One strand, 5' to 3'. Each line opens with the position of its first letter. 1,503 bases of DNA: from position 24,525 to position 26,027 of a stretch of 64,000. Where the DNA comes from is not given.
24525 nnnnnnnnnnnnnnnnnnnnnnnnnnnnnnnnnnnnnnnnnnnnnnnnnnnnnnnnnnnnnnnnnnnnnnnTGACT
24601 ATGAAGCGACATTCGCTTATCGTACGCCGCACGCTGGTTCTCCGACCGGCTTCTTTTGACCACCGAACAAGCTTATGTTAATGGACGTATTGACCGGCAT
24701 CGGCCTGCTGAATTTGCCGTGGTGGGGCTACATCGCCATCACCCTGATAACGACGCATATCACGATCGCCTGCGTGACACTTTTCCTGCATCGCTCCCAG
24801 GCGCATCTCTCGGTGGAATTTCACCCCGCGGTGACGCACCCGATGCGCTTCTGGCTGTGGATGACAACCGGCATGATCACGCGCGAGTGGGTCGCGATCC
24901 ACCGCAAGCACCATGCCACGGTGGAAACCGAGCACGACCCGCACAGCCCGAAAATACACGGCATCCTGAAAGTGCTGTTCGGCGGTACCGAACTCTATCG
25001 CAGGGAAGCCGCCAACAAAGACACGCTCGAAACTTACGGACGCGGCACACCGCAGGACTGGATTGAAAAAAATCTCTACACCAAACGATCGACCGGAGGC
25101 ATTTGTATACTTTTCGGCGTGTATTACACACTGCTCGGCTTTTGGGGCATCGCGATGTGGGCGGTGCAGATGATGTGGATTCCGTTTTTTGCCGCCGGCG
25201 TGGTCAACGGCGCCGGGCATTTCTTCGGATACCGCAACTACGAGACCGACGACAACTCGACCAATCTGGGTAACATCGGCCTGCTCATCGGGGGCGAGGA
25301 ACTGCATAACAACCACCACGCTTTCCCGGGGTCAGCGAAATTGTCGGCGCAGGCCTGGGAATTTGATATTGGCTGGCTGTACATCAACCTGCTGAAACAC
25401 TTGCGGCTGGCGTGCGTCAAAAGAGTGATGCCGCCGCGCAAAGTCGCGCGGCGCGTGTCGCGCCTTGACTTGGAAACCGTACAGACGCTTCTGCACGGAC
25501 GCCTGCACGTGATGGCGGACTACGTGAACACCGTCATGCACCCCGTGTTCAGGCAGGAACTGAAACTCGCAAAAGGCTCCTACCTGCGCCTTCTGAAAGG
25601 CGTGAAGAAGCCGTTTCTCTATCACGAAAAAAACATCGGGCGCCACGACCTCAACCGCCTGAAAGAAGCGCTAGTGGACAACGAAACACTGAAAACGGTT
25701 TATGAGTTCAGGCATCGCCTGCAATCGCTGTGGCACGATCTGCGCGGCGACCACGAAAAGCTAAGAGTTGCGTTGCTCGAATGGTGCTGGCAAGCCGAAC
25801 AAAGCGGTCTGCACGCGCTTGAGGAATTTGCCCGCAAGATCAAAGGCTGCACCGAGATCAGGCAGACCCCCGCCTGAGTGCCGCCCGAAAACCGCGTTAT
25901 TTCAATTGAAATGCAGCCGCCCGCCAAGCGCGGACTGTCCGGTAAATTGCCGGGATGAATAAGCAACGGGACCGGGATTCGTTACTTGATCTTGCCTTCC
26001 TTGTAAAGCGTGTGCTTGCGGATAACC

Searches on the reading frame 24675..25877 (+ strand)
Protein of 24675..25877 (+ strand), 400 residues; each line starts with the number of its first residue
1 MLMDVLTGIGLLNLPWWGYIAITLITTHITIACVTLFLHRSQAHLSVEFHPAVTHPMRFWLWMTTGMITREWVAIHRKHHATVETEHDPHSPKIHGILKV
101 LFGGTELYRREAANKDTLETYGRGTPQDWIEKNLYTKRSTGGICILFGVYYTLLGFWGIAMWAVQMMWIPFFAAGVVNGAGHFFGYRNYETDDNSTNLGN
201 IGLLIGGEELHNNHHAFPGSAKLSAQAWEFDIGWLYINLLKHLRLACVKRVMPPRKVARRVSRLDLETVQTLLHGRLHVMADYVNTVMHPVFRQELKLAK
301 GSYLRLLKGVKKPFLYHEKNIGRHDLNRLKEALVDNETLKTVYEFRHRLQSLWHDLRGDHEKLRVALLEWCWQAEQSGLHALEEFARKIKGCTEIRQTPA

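Call 46: search_protein_families(library=pfam, proteins=[window:24675-25877:+], max_evalue=0.001)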
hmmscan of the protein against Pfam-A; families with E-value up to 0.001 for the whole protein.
window:24675-25877:+ (400 aa): 2 families
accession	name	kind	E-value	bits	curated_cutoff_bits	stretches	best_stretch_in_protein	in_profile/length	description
PF00487.30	FA_desaturase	-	7.6e-15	55.8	29.7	1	16-219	3-225/253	Fatty acid desaturase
PF01610.23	DDE_Tnp_ISL3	-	2.3e-12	47.7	23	1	274-390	81-194/240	Transposase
